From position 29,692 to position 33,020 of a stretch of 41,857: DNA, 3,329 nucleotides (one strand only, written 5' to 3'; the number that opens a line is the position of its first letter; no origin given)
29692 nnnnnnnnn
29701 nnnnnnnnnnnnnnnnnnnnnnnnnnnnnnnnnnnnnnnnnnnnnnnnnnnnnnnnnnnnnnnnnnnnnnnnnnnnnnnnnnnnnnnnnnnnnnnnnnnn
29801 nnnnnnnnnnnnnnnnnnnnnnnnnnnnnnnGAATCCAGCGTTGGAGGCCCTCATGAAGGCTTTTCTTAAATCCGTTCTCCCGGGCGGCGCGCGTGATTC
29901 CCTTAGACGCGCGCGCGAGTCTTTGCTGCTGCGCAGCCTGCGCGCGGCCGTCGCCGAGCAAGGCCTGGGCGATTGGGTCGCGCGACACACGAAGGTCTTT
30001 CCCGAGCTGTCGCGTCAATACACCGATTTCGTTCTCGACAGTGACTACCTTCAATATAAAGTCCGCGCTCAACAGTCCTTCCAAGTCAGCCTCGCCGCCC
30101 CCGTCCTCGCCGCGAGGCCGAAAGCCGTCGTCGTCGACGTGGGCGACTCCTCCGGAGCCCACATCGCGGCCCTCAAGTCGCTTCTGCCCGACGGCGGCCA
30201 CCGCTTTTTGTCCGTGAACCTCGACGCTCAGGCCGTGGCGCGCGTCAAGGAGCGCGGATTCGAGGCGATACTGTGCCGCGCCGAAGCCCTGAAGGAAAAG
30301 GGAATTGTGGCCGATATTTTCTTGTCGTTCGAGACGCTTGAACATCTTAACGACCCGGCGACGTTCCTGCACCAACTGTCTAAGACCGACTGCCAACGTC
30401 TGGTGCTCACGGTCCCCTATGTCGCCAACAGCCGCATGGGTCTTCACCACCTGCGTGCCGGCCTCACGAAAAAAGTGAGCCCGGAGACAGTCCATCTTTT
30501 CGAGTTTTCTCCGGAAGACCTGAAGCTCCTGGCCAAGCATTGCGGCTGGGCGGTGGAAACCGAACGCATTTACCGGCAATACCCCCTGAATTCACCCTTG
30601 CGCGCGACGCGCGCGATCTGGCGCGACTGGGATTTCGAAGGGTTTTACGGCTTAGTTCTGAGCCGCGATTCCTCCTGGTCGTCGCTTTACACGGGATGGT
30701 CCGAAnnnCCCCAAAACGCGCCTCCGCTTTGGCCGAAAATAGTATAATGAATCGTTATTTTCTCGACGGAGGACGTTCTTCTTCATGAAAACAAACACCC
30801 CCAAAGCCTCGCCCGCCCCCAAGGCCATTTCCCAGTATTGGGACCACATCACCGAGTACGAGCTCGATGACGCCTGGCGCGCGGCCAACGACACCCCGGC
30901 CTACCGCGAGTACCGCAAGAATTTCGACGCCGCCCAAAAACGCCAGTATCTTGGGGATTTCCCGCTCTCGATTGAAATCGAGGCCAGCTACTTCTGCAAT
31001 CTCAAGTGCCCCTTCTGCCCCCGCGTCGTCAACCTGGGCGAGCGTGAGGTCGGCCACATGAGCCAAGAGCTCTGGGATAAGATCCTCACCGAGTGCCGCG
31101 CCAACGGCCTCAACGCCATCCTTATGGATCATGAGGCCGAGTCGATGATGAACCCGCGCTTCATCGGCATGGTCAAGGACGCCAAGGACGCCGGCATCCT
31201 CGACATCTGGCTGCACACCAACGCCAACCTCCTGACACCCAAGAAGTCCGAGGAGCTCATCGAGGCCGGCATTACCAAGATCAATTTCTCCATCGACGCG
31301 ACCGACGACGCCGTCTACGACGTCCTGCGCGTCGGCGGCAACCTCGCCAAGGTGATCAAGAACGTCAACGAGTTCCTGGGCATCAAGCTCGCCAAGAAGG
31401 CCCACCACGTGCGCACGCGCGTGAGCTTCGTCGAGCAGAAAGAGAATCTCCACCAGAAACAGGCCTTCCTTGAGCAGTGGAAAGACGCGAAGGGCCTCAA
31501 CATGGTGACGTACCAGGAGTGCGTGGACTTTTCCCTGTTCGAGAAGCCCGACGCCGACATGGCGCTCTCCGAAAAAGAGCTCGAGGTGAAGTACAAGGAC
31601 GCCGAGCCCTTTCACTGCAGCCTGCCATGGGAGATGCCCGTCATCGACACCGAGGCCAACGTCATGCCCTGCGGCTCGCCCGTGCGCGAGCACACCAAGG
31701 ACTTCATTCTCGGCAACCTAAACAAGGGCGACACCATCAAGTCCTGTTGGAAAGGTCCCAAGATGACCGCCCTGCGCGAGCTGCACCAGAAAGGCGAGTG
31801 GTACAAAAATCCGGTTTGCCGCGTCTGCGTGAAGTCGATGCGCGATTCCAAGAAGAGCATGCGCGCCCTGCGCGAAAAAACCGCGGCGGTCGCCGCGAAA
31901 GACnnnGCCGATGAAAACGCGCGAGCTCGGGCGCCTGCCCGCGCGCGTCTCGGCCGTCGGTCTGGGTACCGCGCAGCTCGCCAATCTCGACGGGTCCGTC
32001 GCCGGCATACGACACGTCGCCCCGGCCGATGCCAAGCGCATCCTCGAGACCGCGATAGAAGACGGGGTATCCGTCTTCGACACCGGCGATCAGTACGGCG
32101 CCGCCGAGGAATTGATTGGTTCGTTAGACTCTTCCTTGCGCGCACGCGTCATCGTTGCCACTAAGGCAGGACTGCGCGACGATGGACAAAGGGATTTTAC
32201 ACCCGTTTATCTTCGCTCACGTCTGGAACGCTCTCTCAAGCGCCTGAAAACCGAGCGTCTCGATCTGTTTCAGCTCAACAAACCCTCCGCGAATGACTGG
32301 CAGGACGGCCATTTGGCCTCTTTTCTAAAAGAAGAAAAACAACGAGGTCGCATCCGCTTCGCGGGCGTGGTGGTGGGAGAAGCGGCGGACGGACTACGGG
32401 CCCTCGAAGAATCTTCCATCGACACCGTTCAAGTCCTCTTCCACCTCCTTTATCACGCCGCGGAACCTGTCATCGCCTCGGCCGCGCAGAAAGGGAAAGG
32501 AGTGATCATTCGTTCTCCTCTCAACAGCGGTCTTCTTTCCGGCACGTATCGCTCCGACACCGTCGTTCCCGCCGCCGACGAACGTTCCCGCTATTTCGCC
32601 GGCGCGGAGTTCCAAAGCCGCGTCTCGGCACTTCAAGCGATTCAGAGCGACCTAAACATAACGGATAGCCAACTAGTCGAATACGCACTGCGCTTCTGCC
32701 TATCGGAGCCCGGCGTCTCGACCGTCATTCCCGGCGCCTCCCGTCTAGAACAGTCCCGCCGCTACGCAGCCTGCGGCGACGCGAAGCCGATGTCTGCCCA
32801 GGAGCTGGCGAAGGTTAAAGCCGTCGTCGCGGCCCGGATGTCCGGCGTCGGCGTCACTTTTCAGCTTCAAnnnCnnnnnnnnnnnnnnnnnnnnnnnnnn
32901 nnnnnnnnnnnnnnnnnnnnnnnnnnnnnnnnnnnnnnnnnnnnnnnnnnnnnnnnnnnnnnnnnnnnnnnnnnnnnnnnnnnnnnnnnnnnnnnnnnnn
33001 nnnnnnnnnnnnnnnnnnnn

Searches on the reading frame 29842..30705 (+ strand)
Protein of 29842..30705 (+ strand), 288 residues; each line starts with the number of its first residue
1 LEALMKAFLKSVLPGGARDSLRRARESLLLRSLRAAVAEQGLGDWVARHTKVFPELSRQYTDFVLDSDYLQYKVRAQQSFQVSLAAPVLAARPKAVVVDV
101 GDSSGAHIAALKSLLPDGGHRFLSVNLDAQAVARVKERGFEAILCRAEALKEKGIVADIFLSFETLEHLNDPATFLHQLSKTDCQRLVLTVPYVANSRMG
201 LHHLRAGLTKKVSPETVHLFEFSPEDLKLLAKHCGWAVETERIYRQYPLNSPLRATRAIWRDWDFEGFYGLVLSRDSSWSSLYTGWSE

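Call 61: search_protein_families(library=pfam, proteins=[window:29842-30705:+], max_evalue=0.0001)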
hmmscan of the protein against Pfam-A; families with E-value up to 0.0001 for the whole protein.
window:29842-30705:+ (288 aa): 1 family
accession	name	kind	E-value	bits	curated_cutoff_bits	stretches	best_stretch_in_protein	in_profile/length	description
PF08241.18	Methyltransf_11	-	1.7e-05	25.8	21.2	1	98-179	1-83/95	Methyltransferase domain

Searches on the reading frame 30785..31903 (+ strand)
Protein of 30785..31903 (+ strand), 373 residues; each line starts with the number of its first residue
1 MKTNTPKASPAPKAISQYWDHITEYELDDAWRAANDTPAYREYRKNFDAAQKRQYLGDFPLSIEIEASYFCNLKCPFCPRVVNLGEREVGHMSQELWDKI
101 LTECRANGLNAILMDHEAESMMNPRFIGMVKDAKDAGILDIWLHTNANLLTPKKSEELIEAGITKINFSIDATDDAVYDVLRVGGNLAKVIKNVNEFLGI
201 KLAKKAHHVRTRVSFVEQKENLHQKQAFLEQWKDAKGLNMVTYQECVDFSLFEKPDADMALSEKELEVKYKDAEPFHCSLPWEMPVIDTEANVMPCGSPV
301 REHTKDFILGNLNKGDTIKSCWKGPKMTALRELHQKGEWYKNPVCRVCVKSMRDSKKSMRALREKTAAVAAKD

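Call 36: search_protein_families(library=ncbifam, proteins=[window:30785-31903:+], max_evalue=0.00001)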
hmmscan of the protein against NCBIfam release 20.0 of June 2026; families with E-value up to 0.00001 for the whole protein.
window:30785-31903:+ (373 aa): 17 families
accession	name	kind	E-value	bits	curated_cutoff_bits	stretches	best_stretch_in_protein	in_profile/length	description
TIGR04317.1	W_rSAM_matur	equivalog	1.2e-24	87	380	1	63-235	6-174/349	tungsten cofactor oxidoreductase radical SAM maturase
TIGR04311.1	rSAM_Geo_metal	subfamily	5.7e-21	75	400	1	59-244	1-185/423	radical SAM/SPASM family putative metalloenzyme maturase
NF033640.1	N_Twi_rSAM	subfamily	1e-16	61.1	170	1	276-363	3-84/398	twitch domain-containing radical SAM protein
TIGR02668.1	moaA_archaeal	equivalog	9.2e-14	51.1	325.25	1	65-234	14-175/303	GTP 3',8-cyclase MoaA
NF001199.0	PRK00164.2-1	equivalog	7.1e-13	48.4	231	1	63-200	14-148/308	GTP 3',8-cyclase MoaA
TIGR02109.1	PQQ_syn_pqqE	equivalog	7.2e-13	48.2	381.35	1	59-230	5-167/358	pyrroloquinoline quinone biosynthesis protein PqqE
TIGR02666.1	moaA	equivalog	1.7e-10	40.4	284.05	1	71-203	20-156/336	GTP 3',8-cyclase MoaA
TIGR04321.1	spiroSPASM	subfamily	1.9e-10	40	250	1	51-237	221-410/510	spiro-SPASM protein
TIGR04251.1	SCM_rSAM_ScmF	equivalog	4.9e-09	36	400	1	71-200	14-144/353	SynChlorMet cassette radical SAM/SPASM protein ScmF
TIGR04545.1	rSAM_ahbD_hemeb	equivalog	8.7e-09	35.3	500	1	66-230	5-160/339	heme b synthase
TIGR04347.1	pseudo_SAM_Halo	equivalog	3.1e-08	33.3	525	1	69-203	46-177/390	TIGR04347 family pseudo-SAM/SPASM protein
TIGR03962.1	mycofact_rSAM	equivalog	1.2e-07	31.3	265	1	58-220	9-167/339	mycofactocin radical SAM maturase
TIGR04055.1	rSAM_NirJ2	equivalog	1.3e-07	31.5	500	1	69-184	8-119/326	putative heme d1 biosynthesis radical SAM protein NirJ2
NF050035.1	rSAM_WgK_link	exception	2.1e-07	30.3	650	1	58-197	6-143/367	radical SAM/SPASM peptide maturase WgkB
TIGR04466.1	rSAM_BlsE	equivalog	5.1e-07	29.4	400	1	71-190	13-127/327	cytosylglucuronate decarboxylase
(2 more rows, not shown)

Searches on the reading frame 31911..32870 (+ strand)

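Call 36: search_protein_families(library=ncbifam, proteins=[window:31911-32870:+], max_evalue=0.00001)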
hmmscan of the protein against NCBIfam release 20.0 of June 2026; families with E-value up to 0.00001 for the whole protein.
window:31911-32870:+ (320 aa): 6 families
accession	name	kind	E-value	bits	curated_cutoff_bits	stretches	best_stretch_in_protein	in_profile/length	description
NF049922.1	MethglyxlRedYdjG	equivalog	5.3e-15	55.3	550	1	1-289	1-305/326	NADH-dependent methylglyoxal reductase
TIGR01293.1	Kv_beta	subfamily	1.1e-11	44.4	365.4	1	1-282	1-294/319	voltage-dependent potassium channel subunit beta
NF011432.0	PRK14863.1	equivalog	2.2e-09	37.3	244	1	11-278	3-255/292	bifunctional regulator KidO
NF007388.0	PRK09912.1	subfamily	5.8e-09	35.3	448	1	33-307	36-333/346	L-glyceraldehyde 3-phosphate reductase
NF007912.0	PRK10625.1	equivalog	1.4e-08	34.5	415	1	36-285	27-318/346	NADP(H)-dependent aldo-keto reductase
NF007695.0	PRK10376.1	subfamily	1.4e-07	30.9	280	1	12-197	16-208/290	oxidoreductase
